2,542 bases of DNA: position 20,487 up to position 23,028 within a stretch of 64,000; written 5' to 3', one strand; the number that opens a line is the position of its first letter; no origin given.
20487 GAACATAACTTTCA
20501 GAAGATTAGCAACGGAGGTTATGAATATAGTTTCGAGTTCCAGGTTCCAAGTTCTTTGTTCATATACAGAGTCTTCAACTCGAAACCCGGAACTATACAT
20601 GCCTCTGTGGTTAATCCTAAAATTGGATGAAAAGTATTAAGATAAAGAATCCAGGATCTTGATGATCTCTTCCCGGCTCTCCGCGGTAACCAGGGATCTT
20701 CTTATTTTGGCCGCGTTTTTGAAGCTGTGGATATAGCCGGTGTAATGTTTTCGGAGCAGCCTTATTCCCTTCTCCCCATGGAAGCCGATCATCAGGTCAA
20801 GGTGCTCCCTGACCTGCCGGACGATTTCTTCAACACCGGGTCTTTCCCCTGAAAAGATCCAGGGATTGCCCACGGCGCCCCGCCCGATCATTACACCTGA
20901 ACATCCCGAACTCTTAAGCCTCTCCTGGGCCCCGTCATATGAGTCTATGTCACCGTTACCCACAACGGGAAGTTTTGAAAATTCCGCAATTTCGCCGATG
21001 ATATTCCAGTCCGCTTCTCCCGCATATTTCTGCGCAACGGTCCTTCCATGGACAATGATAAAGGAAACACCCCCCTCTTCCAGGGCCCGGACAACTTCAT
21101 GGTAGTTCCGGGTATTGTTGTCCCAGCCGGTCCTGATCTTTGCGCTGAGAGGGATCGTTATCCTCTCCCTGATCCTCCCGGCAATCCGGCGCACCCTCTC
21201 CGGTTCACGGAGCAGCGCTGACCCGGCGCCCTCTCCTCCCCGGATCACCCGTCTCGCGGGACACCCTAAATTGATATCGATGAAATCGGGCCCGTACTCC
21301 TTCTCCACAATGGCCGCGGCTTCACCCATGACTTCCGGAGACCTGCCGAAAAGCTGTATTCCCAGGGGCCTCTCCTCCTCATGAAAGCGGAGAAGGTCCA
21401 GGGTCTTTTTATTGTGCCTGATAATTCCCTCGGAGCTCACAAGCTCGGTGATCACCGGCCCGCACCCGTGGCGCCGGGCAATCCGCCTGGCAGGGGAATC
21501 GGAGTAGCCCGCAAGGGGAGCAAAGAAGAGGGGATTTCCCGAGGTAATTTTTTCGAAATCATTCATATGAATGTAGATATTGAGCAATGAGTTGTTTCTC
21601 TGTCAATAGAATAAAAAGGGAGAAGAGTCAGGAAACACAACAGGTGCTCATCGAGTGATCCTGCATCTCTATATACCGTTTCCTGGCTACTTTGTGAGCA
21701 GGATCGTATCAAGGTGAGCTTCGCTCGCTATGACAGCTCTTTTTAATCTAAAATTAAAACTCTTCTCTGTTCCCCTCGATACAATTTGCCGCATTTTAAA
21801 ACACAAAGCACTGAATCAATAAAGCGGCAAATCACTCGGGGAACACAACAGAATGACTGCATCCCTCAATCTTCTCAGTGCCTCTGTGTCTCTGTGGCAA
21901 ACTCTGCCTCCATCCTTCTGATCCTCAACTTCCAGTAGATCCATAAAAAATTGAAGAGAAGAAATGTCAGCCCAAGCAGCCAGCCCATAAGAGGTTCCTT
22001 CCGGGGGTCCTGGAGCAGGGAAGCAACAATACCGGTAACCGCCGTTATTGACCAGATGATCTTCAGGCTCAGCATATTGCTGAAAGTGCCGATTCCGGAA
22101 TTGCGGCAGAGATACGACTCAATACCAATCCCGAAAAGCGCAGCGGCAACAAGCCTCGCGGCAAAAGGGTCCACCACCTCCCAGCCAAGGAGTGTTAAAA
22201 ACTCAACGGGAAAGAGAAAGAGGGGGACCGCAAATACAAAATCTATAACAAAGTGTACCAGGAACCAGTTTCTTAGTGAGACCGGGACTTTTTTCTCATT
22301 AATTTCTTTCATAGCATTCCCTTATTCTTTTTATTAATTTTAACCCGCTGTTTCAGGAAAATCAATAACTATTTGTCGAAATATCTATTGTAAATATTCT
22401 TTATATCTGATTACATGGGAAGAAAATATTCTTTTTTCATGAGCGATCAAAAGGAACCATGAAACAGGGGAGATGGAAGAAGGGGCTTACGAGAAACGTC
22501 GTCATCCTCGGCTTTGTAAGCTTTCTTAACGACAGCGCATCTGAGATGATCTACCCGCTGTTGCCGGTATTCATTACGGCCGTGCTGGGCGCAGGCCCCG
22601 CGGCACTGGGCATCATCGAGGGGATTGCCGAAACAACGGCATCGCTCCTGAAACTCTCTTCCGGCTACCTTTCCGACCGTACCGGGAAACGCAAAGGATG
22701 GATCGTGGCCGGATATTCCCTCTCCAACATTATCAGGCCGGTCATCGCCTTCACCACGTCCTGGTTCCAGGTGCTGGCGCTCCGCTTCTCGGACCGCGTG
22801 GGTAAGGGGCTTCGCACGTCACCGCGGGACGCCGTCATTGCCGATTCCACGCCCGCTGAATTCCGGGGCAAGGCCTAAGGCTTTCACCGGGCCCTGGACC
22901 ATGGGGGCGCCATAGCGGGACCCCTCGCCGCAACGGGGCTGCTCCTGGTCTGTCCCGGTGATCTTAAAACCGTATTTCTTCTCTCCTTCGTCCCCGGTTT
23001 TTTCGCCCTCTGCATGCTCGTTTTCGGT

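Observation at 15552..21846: Two copies of a composite palindromic repeat bracket a 5.9 kb block of unrelated genes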

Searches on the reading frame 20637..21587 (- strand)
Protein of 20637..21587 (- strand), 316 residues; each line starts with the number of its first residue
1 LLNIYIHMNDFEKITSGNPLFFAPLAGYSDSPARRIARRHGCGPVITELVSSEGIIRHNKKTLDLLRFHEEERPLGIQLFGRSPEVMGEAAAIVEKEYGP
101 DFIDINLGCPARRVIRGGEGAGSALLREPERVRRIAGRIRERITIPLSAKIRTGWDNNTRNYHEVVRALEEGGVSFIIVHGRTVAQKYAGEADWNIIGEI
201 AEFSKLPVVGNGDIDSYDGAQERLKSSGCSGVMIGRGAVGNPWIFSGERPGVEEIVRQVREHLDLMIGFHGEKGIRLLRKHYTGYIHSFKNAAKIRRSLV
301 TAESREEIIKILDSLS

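Call 13: search_protein_families(library=pfam, proteins=[window:20637-21587:-])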
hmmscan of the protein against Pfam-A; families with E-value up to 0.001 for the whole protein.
window:20637-21587:- (316 aa): 1 family
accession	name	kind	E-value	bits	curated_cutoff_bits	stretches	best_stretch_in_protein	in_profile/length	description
PF01207.24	Dus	-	3.1e-72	243.8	20.4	1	22-307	2-297/311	Dihydrouridine synthase (Dus)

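Call 15: find_encoding_contigs(protein=window:20637-21587:-, flank=10000, max_places=10)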
Protein window:20637-21587:- (316 aa): no gene with exactly this product is on record in the collection.

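Call 18: find_related_loci(query=window:20637-21566:-, collection=genome_contigs, flank=10000)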
Query window:20637-21566:- (309 aa) in genome_contigs; peptide patterns used: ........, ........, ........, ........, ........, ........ (x = any residue, [..] = any of these).
145 stretches matched a pattern; 84 encode a relative of the query (tblastn E <= 1e-3); the best 80 are kept; 80 distinct loci.
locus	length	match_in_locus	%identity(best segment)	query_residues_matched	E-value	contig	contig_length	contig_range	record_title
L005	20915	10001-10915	58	1-308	1e-118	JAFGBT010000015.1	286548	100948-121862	MAG: Spirochaetes bacterium isolate Zod_Metabat.1046 k87_4120112, whole genome shotgun sequence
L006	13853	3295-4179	57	11-308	3e-115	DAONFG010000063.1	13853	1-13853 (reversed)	MAG TPA_asm: Spirochaetota bacterium isolate AMR_MDS_3849 NODE_4817_length_13853_cov_6.179301, whole genome shotgun sequ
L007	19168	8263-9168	58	4-308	6e-113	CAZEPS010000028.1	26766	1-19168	MAG TPA_asm: uncultured Leptospirales bacterium isolate SRP141376_co4_248 genome assembly, contig: NODE_3274_length_2676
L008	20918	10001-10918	56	1-309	6e-111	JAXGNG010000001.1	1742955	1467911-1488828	MAG: Spirochaetota bacterium isolate AnMBR.bin250 bin250_1, whole genome shotgun sequence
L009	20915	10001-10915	55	1-308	3e-106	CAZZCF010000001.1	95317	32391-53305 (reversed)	MAG TPA_asm: uncultured Leptospirales bacterium isolate binchicken_co334_180 genome assembly, contig: NODE_283_length_95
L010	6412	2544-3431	53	11-308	3e-104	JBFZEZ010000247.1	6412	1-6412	MAG: Spirochaetota bacterium isolate PPR_0602 k121_1645943, whole genome shotgun sequence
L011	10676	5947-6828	45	15-307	5e-82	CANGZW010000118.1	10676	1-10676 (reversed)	MAG: Leptospiraceae bacterium isolate RE-18aug17-155 genome assembly, contig: RE-18aug17-C9777, whole genome shotgun seq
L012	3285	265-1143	45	15-307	9e-83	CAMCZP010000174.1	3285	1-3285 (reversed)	MAG: Leptospira interrogans serovar Manilae isolate MsH-30apr19-140 genome assembly, contig: MsH-30apr19-C75679, whole g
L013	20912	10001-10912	41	4-309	2e-76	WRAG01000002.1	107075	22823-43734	MAG: Oscillospiraceae bacterium isolate Lab288P1bin2 Ga0131853_10000191, whole genome shotgun sequence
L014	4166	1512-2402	44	15-308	6e-75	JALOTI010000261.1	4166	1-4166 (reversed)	MAG: Leptospira sp. isolate Prado229 scaffold_65514, whole genome shotgun sequence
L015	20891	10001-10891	43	15-308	6e-72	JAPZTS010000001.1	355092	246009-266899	MAG: Leptospira sp. isolate LE19-251.1C c_000000005357, whole genome shotgun sequence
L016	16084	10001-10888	40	11-308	6e-71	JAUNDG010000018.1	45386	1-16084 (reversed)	MAG: Lachnospiraceae bacterium isolate S22M_St_7 NODE_463_length_45386_cov_13.845713, whole genome shotgun sequence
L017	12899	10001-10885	42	11-308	1e-70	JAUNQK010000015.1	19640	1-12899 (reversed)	MAG: Bacillota bacterium isolate S38M_St_49 NODE_556_length_19640_cov_9.721215, whole genome shotgun sequence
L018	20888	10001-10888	42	11-308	3e-70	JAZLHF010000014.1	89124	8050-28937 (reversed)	MAG: Anaerovoracaceae bacterium isolate T1900044985_TA20190047.MAGScoT_cleanbin_000013 SGB_4155_k141_85202, whole genome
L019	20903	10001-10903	40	14-305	9e-70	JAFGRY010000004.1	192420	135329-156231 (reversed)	MAG: bacterium isolate Zod_Metabat.86 k87_1306694, whole genome shotgun sequence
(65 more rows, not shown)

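Call 59: find_homologous_proteins(query=window:20637-21566:-, max_evalue=1e-80)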
Query window:20637-21566:- (309 aa): 232 proteins with E <= 1e-80 among 8000 candidates; the best 120 are listed.
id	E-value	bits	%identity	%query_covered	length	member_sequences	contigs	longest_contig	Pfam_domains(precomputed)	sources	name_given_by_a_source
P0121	4.6e-203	691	100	100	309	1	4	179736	PF01207.24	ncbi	-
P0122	9.2e-175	598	85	100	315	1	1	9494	PF01207.24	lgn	-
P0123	6.3e-171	586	83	100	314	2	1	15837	PF01207.24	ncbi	-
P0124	2.1e-124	433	63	96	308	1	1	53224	PF01207.24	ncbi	-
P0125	6.1e-122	425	60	100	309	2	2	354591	PF01207.24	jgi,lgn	-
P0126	1.0e-121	424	60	100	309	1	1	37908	PF01207.24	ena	-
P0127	1.6e-118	413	58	100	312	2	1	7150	PF01207.24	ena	-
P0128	1.5e-117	410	61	96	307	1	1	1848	PF01207.24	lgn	-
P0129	4.5e-117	409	59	100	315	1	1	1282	PF01207.24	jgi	jgi:tRNA-dihydrouridine synthase B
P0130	3.3e-116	406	60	100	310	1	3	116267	PF01207.24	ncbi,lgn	-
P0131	2.8e-115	403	58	100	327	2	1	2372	PF01207.24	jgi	jgi:tRNA-dihydrouridine synthase B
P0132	3.3e-115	403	58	99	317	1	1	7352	PF01207.24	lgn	-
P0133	4.4e-115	402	58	100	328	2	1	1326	PF01207.24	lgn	-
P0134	7.7e-115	401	56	100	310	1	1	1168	PF01207.24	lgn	-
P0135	8.5e-115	401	56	100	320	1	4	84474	PF01207.24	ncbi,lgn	-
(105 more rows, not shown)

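Call 60: find_encoding_contigs(protein=P0123, flank=10000, max_places=4)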
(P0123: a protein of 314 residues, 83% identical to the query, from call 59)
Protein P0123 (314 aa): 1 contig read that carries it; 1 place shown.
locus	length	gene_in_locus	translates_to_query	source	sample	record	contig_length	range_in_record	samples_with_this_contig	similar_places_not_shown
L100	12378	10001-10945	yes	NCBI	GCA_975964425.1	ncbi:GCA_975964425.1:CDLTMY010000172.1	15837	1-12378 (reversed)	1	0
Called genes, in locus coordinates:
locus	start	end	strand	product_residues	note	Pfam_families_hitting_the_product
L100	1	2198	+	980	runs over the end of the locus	PF01433:Peptidase_M1, PF04187:Cofac_haem_bdg, PF00595:PDZ, PF13180:PDZ_2, PF17820:PDZ_6 (weak)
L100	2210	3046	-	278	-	PF00733:Asn_synthase, PF01171:ATP_bind_3 (faint), PF06508:QueC (faint), PF24167:DUF7411 (weak)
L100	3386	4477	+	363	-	PF04392:ABC_sub_bind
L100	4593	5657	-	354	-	PF25852:DUF6242_C (faint)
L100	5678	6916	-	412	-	PF03783:CsgG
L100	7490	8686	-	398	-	PF07690:MFS_1, PF12832:MFS_1_like (weak), PF07690:MFS_1, PF00083:Sugar_tr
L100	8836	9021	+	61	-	-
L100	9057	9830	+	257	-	PF01522:Polysacc_deac_1, PF10096:DUF2334 (weak)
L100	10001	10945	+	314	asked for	PF01207:Dus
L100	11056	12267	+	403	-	PF00926:DHBP_synthase, PF00925:GTP_cyclohydro2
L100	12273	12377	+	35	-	?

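Call 61: find_encoding_contigs(protein=P0122, flank=10000, max_places=4)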
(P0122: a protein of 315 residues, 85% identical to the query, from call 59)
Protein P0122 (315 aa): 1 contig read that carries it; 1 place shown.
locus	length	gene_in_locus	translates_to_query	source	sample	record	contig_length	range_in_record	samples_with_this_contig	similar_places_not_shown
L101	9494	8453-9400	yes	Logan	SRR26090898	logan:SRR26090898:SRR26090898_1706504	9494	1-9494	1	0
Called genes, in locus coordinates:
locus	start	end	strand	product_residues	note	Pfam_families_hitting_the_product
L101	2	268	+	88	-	?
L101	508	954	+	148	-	PF01909:NTP_transf_2, PF18765:Polbeta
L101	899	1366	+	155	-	PF01934:HepT-like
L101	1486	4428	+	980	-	PF01433:Peptidase_M1, PF04187:Cofac_haem_bdg, PF00595:PDZ, PF13180:PDZ_2, PF17820:PDZ_6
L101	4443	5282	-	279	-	PF02540:NAD_synthase, PF01171:ATP_bind_3 (weak), PF06508:QueC (faint)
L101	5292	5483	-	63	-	-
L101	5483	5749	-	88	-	-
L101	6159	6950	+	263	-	PF01522:Polysacc_deac_1, PF10096:DUF2334 (weak)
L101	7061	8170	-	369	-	-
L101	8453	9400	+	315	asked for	PF01207:Dus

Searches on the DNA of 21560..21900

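Call 29: search_rna_families(source=window, start=21560, end=21900, threshold=evalue, max_evalue=10)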
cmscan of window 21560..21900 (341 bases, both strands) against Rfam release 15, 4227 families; matches with E-value up to 10: 6.
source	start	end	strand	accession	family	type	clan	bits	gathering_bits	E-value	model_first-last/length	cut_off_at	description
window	21592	21643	-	RF04332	Plastid-rpoB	Cis-reg;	-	21.7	45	0.1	1-49/49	no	Plastid-rpoB 5UTR RNA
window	21765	21848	-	RF04239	mir-4679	Gene; miRNA;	-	17.7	88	1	1-75/75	no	mir-4679 microRNA precursor family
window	21763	21898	-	RF02287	TtnuCD10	Gene; snRNA; snoRNA; CD-box;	-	16.4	85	6.3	1-117/117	no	Tetrahymena snoRNA TtnuCD10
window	21768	21845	+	RF03177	mir-2067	Gene; miRNA;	-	15.7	70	2.5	1-72/72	no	mir-2067 microRNA precursor family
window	21751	21832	-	RF00482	snoF1_F2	Gene; snRNA; snoRNA; HACA-box;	-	14.3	60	3.4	1-140/140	no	Small nucleolar RNA F1/F2/snoR5a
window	21812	21858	-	RF04333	Plastid-ycf3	Intron;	-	10.9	55.2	6.9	1-47/47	no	Plastid-ycf3 group II-D1 intron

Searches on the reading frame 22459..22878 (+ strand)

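Call 13: search_protein_families(library=pfam, proteins=[window:22459-22878:+])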
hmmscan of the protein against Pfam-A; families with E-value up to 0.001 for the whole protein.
window:22459-22878:+ (139 aa): 1 family
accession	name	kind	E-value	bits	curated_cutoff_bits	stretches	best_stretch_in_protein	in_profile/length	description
PF07690.21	MFS_1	-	5.7e-16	58.8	33.4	1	18-139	2-122/347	Major Facilitator Superfamily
